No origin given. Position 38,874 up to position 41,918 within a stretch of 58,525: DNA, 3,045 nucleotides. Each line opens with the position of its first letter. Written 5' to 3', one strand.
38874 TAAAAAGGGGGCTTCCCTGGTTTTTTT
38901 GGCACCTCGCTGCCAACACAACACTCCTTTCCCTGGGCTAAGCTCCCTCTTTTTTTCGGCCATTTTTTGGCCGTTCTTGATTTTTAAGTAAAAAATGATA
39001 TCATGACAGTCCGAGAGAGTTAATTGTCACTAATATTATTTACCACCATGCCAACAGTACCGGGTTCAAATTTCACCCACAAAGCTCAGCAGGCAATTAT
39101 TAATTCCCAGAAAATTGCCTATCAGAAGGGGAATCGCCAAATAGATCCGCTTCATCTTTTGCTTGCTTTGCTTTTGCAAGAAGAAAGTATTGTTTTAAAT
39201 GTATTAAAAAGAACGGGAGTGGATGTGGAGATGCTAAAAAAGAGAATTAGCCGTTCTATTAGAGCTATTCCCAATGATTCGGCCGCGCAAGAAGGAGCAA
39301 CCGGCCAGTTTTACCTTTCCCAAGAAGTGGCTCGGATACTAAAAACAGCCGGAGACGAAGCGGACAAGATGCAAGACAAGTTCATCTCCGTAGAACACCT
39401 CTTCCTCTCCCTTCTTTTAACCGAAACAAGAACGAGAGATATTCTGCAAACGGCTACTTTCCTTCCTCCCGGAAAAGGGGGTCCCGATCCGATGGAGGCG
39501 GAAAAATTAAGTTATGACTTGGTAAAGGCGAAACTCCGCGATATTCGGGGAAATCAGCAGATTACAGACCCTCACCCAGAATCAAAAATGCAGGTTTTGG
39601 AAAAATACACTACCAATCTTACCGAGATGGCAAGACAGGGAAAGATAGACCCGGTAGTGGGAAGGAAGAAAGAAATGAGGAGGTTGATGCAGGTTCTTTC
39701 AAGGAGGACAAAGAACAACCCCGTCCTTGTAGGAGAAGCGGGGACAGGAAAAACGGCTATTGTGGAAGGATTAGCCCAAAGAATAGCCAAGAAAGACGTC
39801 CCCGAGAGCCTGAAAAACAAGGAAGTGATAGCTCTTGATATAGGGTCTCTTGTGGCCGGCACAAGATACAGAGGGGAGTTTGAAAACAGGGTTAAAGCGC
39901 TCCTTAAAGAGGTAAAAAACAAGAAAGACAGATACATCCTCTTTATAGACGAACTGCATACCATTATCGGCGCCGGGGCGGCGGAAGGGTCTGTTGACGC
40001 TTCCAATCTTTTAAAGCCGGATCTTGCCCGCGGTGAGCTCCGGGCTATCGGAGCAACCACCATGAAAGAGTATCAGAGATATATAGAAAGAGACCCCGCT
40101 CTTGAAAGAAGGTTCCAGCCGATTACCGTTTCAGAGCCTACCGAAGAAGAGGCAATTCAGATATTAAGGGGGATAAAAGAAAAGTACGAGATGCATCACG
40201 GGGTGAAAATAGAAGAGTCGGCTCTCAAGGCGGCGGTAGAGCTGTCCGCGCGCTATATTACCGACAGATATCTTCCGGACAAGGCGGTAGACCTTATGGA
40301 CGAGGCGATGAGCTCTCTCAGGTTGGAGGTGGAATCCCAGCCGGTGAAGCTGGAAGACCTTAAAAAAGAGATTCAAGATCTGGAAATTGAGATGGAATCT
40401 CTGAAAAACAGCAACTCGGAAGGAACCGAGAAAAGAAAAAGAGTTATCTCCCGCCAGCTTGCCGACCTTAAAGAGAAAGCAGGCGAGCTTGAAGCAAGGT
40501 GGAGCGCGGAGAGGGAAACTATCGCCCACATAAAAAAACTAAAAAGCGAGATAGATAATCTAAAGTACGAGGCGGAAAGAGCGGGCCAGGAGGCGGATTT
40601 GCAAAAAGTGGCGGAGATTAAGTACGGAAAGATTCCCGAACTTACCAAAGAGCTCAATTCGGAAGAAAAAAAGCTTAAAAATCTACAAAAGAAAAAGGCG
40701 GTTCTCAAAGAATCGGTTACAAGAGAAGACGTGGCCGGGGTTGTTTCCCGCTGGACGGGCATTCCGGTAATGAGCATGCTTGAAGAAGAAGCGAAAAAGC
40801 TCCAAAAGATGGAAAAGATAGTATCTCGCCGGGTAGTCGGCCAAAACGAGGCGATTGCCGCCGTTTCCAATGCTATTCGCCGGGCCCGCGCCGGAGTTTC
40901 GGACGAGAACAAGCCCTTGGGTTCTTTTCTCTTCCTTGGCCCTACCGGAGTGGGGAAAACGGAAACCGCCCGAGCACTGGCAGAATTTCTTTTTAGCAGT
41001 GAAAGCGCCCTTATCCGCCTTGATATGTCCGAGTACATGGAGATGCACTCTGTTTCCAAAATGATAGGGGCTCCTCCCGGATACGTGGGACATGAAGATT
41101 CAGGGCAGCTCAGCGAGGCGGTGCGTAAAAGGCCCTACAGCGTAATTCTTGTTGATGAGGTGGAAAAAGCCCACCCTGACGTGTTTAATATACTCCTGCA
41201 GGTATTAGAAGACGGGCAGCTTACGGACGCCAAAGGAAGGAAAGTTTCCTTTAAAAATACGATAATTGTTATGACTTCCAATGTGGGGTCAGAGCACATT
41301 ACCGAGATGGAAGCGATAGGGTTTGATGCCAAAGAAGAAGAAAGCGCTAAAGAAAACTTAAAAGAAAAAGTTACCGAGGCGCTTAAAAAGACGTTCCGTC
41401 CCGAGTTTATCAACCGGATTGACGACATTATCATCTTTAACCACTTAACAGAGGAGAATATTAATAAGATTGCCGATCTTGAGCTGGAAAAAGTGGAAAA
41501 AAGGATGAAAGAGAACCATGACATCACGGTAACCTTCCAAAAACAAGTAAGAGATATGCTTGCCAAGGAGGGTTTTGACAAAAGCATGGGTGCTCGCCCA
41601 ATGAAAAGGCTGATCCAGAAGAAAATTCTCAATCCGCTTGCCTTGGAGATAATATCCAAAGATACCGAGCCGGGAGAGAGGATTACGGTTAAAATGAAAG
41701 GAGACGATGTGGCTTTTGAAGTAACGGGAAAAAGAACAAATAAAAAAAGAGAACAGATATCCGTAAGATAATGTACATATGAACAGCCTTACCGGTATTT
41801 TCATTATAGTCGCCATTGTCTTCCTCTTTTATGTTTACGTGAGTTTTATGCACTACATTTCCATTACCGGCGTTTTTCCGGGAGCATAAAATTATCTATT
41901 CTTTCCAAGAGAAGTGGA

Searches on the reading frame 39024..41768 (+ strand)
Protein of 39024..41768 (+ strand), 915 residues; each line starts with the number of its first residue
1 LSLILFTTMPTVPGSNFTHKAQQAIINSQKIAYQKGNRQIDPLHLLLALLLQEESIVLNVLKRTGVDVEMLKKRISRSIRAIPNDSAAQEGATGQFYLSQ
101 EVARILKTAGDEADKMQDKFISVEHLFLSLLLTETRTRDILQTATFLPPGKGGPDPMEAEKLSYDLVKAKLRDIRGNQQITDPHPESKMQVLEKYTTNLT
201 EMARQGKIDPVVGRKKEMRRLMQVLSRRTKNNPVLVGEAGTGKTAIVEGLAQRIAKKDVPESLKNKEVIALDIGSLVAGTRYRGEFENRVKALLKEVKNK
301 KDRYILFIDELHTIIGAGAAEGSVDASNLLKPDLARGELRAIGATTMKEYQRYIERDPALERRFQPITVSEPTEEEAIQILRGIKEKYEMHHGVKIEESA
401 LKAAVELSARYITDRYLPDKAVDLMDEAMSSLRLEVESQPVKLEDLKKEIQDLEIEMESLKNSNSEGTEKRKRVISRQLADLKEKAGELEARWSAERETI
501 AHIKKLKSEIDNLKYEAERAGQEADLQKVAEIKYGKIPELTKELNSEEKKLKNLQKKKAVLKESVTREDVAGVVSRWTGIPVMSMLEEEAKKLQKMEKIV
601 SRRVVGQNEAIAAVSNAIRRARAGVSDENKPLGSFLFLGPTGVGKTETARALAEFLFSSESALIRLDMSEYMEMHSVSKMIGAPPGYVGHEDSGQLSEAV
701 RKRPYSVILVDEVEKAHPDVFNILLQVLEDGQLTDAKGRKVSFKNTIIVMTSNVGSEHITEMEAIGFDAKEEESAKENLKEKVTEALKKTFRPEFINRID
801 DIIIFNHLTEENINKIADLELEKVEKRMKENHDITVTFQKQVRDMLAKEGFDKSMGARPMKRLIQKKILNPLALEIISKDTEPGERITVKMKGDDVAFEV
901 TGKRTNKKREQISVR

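Call 12: find_related_loci(query=window:39048-41768:+, collection=genome_contigs, flank=4000)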
Query window:39048-41768:+ (907 aa) in genome_contigs; peptide patterns used: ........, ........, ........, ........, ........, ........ (x = any residue, [..] = any of these).
598 stretches matched a pattern (row limit reached: there are more); 395 encode a relative of the query (tblastn E <= 1e-3); the best 80 are kept; 80 distinct loci.
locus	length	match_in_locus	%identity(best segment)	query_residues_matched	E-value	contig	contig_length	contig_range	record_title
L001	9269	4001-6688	79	1-896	0e+0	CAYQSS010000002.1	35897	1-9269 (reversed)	MAG TPA_asm: uncultured Candidatus Saccharibacteria bacterium isolate SRP332253_co2_259 genome assembly, contig: NODE_10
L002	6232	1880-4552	77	1-891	0e+0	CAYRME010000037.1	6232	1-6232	MAG TPA_asm: uncultured Candidatus Saccharibacteria bacterium isolate binchicken_co32_462 genome assembly, contig: NODE_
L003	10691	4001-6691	64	6-906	0e+0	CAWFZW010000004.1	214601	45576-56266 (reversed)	MAG: Candidatus Nealsonbacteria bacterium isolate MFD04408.bin.2.132 genome assembly, contig: contig_54492, whole genome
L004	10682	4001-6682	64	6-906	0e+0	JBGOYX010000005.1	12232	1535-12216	MAG: Candidatus Paceibacteria bacterium isolate OBJ_0618_130150_33 k141_1198861_length_12232_cov_21.4875, whole genome s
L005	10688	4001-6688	59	8-906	0e+0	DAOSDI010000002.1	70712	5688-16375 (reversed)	MAG TPA_asm: Candidatus Pacearchaeota archaeon isolate AMR_MDS_1835 NODE_262_length_70712_cov_22.323139, whole genome sh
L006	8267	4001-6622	59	6-881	0e+0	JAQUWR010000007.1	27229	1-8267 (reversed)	MAG: Candidatus Paceibacterota bacterium isolate STD2_195 NODE_6221_length_27229_cov_12.599255_Sandtown_D2, whole genome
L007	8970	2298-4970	77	1-891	0e+0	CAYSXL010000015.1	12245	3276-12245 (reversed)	MAG TPA_asm: uncultured Candidatus Saccharibacteria bacterium isolate binchicken_co32_501 genome assembly, contig: NODE_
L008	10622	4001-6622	59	6-881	0e+0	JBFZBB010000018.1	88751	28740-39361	MAG: bacterium isolate PPR_0482 PPR_0482.fa_k121_199821, whole genome shotgun sequence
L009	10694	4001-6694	78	1-900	0e+0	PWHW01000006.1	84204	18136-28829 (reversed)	MAG: Candidatus Nealsonbacteria bacterium isolate T1Sed10_111R1 T1-Sed10-C104, whole genome shotgun sequence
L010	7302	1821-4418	56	5-881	0e+0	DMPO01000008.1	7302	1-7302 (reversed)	MAG TPA_asm: Candidatus Azambacteria bacterium isolate UBA12106 contig_30304, whole genome shotgun sequence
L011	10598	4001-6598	56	5-881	0e+0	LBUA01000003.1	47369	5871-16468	MAG: Parcubacteria group bacterium GW2011_GWD2_38_12 US71_C0003, whole genome shotgun sequence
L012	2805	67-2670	55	7-891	0e+0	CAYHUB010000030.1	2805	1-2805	MAG TPA_asm: uncultured Candidatus Saccharibacteria bacterium isolate ERP119705_co16_321 genome assembly, contig: NODE_2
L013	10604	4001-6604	54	7-891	0e+0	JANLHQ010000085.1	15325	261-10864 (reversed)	MAG: Candidatus Azambacteria bacterium isolate P6-21 k99_289478, whole genome shotgun sequence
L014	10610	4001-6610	55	7-892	0e+0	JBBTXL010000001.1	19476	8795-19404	MAG: Patescibacteria group bacterium isolate H51-bin158_1 H51_bin158_1_000000000001, whole genome shotgun sequence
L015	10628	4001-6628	54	3-896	0e+0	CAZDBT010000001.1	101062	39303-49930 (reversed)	MAG TPA_asm: uncultured Candidatus Saccharibacteria bacterium isolate SRP193066_co2_98 genome assembly, contig: NODE_42_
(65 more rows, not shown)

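Call 22: find_encoding_contigs(protein=window:39048-41768:+, flank=3000, max_places=10)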
Protein window:39048-41768:+ (907 aa): no gene with exactly this product is on record in the collection.

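Call 25: find_encoding_contigs(protein=window:39024-41768:+, flank=3000, max_places=10)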
Protein seq(915 aa) (915 aa): 1 contig read that carries it; 1 place shown.
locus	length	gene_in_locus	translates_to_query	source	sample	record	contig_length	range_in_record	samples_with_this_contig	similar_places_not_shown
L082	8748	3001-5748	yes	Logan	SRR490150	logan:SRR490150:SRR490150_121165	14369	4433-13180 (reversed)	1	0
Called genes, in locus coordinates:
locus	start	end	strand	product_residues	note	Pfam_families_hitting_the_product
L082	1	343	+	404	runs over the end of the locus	PF12704:MacB_PCD, PF02687:FtsX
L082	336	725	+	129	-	PF01219:DAGK_prokar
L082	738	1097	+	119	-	PF18924:DUF5674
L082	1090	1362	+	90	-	-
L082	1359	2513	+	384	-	PF00089:Trypsin, PF10459:Peptidase_S46 (faint), PF13365:Trypsin_2, PF13180:PDZ_2, PF17820:PDZ_6 (faint)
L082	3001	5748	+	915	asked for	PF02861:Clp_N, PF23569:NBD_SMAX1, PF00004:AAA, PF17871:AAA_lid_9, PF07724:AAA_2, PF00004:AAA, PF07728:AAA_5, PF10431:ClpB_D2-small, +9 more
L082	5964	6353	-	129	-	-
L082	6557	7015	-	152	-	-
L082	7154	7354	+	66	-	-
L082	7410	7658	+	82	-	-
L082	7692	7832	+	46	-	-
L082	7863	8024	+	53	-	-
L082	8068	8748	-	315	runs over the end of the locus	PF09587:PGA_cap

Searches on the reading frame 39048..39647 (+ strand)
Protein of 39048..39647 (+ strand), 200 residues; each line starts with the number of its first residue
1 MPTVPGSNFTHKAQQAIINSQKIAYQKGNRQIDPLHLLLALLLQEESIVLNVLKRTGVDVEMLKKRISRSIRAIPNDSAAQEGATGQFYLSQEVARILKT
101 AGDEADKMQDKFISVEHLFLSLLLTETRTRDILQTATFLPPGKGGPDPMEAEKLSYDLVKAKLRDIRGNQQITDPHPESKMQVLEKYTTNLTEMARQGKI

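Call 69: find_homologous_proteins(query=window:39048-39647:+, max_evalue=1e-20)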
Query window:39048-39647:+ (200 aa): 55 proteins with E <= 1e-20 among 182 candidates.
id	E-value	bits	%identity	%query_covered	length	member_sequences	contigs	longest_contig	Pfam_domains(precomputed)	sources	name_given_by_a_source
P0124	6.4e-56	208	54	98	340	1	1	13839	PF02861.26,PF00004.36,PF23569.2,PF01637.25,PF13191.13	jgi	-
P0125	3.3e-55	205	55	98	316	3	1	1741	PF02861.26,PF00004.36,PF23569.2,PF13191.13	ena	-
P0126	1.5e-53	200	53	98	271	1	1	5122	PF02861.26,PF23569.2,PF13191.13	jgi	jgi:ATP-dependent Clp protease ATP-binding subunit ClpB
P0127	3.7e-53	199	55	98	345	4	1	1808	PF02861.26,PF00004.36,PF23569.2,PF01637.25,PF13191.13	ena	-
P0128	9.2e-53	197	51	98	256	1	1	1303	PF02861.26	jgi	-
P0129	4.0e-51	192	52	98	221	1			PF02861.26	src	-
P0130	6.8e-50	188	51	98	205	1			PF02861.26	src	-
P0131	1.3e-49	187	51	98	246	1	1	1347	PF02861.26,PF13191.13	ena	-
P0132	1.7e-49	187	52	93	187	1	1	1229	PF02861.26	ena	-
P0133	1.9e-49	187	51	98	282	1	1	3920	PF02861.26,PF23569.2,PF13191.13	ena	-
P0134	2.5e-49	186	51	98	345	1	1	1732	PF02861.26,PF00004.36,PF23569.2,PF01637.25,PF13191.13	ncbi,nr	ncbi:MAG: AAA family ATPase, partial [Candidatus Omnitrophica bacterium]|nr:AAA family ATPase [Candi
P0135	2.7e-49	186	55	98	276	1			PF02861.26,PF23569.2,PF13191.13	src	-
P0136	1.3e-48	184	51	98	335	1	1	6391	PF02861.26,PF00004.36,PF23569.2,PF01637.25,PF13191.13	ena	-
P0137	1.5e-47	180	51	97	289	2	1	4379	PF02861.26,PF23569.2,PF13191.13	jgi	-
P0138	6.2e-47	178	51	97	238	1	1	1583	PF02861.26,PF13191.13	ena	-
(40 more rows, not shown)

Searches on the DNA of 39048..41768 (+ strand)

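Call 63: search_rna_families(sources=[L008, L005, L016, L024, L013, L073, L009, L001], threshold=gathering)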
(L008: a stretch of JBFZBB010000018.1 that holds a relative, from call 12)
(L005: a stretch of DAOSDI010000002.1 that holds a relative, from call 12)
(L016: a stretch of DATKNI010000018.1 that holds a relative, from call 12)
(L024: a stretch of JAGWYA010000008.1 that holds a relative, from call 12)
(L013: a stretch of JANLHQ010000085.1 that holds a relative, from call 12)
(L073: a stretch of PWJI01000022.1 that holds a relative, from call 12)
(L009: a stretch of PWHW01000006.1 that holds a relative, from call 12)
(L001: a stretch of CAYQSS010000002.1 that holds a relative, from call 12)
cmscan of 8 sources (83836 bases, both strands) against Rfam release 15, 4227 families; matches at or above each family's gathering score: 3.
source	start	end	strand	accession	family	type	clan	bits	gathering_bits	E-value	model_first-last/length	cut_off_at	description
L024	9412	10610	+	RF02541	LSU_rRNA_bacteria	Gene; rRNA;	CL00112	678.3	50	6.4e-220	1-982/2925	3'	Bacterial large subunit ribosomal RNA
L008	7366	7463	+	RF02964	DUF3800-V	Gene; sRNA;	-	58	37.4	3.6e-10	1-96/96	no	DUF3800-V RNA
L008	2086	2168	+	RF00005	tRNA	Gene; tRNA;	CL00001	46.1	29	1.6e-06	1-71/71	no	tRNA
